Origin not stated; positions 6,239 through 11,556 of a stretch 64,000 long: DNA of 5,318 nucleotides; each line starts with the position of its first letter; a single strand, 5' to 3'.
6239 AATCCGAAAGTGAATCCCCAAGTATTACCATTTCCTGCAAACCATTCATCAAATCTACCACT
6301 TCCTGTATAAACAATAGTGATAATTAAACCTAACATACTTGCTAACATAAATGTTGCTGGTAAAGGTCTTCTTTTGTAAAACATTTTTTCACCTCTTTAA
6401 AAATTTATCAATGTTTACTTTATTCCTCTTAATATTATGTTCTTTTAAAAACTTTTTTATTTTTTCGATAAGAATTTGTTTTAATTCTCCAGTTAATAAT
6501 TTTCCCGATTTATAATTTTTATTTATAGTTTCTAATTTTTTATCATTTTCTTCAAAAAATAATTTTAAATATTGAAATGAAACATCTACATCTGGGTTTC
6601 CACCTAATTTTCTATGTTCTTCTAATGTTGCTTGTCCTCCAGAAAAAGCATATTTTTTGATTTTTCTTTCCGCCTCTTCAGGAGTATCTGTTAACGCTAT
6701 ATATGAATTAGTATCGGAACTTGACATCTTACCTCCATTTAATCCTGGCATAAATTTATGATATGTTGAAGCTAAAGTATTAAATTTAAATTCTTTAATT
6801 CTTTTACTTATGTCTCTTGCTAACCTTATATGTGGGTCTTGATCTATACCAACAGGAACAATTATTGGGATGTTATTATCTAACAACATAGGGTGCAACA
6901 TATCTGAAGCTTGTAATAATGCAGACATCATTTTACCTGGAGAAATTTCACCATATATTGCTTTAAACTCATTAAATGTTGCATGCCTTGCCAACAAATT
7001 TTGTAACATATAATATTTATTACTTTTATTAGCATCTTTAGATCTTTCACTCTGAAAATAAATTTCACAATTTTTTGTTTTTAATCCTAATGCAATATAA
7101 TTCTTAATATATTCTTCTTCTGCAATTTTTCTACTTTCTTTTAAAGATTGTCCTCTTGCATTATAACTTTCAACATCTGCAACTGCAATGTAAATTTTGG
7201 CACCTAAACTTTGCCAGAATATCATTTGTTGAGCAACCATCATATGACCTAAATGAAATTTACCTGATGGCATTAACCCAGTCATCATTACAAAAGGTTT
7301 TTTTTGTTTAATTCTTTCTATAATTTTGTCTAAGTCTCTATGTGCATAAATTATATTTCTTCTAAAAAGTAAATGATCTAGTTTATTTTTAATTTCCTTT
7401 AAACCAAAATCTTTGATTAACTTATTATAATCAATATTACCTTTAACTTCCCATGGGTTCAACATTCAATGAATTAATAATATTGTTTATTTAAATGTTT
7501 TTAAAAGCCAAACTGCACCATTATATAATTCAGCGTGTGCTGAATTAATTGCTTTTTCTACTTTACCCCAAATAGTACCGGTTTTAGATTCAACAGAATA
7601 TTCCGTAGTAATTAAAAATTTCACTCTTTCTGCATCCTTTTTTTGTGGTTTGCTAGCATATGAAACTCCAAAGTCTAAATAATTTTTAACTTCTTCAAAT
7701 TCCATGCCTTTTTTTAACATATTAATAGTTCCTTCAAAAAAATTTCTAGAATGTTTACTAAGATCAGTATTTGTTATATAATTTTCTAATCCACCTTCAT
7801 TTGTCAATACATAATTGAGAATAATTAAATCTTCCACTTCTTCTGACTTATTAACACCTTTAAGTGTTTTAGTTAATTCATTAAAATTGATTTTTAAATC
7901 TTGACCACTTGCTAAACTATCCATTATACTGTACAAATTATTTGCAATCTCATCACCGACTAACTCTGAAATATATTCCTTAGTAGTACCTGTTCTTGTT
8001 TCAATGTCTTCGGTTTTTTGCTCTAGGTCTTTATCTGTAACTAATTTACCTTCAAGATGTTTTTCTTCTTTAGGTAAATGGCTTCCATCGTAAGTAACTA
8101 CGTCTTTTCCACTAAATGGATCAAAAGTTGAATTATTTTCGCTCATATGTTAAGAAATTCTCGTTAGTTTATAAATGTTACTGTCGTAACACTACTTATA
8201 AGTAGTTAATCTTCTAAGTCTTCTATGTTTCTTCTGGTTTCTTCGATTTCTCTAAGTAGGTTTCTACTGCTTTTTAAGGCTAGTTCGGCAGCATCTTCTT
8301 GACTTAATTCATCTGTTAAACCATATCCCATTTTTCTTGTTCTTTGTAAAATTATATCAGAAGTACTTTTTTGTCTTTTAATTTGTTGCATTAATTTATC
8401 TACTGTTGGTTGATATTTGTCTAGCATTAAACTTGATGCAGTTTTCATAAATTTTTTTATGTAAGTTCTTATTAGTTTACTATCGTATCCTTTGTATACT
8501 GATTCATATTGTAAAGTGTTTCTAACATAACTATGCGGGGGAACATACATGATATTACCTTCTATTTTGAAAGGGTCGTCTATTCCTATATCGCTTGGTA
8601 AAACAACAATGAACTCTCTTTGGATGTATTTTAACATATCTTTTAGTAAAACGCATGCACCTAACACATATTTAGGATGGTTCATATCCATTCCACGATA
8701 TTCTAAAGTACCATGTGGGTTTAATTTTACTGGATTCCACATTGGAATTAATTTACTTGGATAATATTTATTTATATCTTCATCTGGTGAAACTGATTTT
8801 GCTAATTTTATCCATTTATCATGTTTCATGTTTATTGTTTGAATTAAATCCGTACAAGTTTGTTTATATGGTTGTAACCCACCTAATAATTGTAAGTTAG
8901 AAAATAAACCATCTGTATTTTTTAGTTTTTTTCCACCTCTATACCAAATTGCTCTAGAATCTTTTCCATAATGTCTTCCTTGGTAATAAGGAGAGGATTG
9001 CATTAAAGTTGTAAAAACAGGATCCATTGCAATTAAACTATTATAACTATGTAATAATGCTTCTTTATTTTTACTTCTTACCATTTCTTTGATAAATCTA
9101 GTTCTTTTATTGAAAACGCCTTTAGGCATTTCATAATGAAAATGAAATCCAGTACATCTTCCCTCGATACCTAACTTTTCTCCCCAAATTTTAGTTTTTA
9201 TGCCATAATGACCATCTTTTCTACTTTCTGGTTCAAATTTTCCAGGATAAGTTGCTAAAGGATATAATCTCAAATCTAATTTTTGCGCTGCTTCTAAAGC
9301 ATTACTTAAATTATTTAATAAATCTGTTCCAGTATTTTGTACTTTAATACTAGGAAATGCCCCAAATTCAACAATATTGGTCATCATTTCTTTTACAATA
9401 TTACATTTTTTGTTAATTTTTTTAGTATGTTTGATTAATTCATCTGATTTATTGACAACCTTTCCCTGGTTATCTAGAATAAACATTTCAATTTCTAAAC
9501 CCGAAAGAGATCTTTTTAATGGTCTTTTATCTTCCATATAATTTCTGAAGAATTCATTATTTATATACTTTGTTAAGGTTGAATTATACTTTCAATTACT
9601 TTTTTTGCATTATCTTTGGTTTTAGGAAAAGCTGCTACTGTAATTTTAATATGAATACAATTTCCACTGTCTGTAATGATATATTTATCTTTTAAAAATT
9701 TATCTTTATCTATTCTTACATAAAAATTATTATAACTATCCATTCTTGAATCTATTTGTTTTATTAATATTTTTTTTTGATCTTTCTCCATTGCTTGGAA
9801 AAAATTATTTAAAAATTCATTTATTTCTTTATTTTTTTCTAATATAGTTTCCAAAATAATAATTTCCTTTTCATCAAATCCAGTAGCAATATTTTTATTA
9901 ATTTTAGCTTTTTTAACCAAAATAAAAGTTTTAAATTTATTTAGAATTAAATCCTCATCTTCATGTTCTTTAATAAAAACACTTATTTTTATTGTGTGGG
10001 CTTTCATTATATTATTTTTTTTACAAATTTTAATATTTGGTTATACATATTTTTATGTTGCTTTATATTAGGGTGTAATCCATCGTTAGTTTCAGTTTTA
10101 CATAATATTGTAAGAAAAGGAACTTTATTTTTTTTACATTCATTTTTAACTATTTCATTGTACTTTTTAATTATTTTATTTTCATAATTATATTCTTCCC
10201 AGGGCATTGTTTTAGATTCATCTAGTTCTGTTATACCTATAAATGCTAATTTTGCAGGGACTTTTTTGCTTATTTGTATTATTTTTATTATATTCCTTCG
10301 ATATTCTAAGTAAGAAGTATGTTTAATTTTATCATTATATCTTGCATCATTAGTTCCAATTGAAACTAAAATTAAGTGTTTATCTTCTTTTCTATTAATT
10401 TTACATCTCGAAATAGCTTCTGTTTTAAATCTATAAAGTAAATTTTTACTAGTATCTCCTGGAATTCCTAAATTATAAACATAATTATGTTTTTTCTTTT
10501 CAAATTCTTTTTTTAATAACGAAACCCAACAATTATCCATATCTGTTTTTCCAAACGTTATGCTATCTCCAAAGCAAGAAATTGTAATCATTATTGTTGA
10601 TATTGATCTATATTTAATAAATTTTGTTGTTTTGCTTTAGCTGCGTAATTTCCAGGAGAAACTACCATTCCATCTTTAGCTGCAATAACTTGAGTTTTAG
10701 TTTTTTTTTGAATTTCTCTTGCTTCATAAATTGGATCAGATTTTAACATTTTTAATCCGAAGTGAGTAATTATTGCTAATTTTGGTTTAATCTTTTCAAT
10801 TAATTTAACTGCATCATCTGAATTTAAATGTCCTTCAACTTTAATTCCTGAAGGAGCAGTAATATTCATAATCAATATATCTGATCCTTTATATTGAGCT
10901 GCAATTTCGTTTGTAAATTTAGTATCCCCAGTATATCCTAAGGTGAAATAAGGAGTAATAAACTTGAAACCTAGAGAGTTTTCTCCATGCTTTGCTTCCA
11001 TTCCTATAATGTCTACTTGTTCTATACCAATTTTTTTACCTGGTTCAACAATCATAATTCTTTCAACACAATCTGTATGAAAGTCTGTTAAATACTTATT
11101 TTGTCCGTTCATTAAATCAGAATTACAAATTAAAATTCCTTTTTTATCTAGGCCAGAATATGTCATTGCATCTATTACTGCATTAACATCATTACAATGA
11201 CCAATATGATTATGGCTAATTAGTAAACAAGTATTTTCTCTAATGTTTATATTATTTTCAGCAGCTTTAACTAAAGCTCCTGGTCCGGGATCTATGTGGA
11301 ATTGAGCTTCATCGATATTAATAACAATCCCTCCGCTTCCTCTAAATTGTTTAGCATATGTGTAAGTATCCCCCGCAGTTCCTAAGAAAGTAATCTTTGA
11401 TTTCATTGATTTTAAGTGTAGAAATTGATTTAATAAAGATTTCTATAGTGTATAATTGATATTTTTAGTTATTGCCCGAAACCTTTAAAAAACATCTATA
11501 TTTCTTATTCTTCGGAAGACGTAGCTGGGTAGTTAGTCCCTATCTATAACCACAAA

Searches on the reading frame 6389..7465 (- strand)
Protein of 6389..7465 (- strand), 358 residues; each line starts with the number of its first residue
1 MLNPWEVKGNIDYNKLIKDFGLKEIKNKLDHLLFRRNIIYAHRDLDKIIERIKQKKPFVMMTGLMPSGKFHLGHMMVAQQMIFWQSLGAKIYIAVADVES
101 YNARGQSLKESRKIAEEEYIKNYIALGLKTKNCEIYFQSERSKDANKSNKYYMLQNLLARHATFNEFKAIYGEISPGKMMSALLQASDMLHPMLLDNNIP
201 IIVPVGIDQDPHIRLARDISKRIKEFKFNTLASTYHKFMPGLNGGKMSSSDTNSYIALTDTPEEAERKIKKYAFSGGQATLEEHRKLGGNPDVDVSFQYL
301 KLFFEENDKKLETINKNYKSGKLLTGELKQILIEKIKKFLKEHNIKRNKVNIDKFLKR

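Call 54: search_protein_families(library=pfam, proteins=[window:6389-7465:-], max_evalue=0.00001)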
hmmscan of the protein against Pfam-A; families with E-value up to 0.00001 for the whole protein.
window:6389-7465:- (358 aa): 1 family
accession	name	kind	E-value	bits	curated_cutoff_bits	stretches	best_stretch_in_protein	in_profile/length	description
PF00579.31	tRNA-synt_1b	-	2.4e-45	155.5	21.1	1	54-341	2-292/292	tRNA synthetases class I (W and Y)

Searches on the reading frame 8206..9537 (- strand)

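Call 54: search_protein_families(library=pfam, proteins=[window:8206-9537:-], max_evalue=0.00001)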
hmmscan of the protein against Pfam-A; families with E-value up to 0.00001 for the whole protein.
window:8206-9537:- (443 aa): 1 family
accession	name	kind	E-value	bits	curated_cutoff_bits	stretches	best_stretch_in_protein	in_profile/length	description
PF04107.18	GCS2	-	1.9e-07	31.2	21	1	13-203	2-183/291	Glutamate-cysteine ligase family 2(GCS2)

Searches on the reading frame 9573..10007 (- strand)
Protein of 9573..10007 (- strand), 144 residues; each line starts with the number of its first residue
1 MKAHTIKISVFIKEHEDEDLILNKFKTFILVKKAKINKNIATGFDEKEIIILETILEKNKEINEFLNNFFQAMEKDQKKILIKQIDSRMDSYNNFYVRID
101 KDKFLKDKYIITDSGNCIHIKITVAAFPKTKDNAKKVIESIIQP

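Call 54: search_protein_families(library=pfam, proteins=[window:9573-10007:-], max_evalue=0.00001)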
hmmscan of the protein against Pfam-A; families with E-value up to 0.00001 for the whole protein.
window:9573-10007:- (144 aa): 1 family
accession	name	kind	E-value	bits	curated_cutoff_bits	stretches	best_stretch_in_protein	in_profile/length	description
PF01877.22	RNA_binding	-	2.8e-21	76.5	26.9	1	6-123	2-119/120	RNA binding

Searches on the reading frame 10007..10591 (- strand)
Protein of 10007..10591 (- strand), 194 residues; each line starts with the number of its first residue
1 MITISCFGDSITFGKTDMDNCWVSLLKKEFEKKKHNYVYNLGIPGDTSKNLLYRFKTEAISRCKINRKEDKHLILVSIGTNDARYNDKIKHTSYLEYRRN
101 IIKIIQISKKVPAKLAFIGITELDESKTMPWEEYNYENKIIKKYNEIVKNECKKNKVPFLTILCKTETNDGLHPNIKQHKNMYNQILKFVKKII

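Call 54: search_protein_families(library=pfam, proteins=[window:10007-10591:-], max_evalue=0.00001)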
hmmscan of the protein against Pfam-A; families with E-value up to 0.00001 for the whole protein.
window:10007-10591:- (194 aa): 2 families
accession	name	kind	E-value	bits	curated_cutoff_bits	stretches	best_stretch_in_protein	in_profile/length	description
PF13472.12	Lipase_GDSL_2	-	3.8e-19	70.3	32.9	1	6-179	1-176/178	GDSL-like Lipase/Acylhydrolase family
PF00657.28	Lipase_GDSL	-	7.1e-17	62.7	23.6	1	5-186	2-208/208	GDSL-like Lipase/Acylhydrolase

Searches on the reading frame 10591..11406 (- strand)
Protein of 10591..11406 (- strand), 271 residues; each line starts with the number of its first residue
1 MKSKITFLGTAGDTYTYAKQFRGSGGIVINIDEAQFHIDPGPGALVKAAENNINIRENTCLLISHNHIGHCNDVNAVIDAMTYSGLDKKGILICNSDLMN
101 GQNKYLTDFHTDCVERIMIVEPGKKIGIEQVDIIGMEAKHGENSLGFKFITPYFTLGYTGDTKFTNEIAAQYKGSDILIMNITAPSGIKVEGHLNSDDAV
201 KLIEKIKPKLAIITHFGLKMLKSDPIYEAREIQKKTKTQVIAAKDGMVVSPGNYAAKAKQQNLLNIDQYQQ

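Call 54: search_protein_families(library=pfam, proteins=[window:10591-11406:-], max_evalue=0.00001)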
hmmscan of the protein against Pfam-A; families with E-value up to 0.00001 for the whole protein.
window:10591-11406:- (271 aa): 2 families
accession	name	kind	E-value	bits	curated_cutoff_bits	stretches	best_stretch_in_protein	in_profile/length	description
PF12706.13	Lactamase_B_2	-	1.8e-17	64.1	27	1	36-216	3-200/200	Beta-lactamase superfamily domain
PF13483.12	Lactamase_B_3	-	9.1e-06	26.2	24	0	28-215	11-160/160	Beta-lactamase superfamily domain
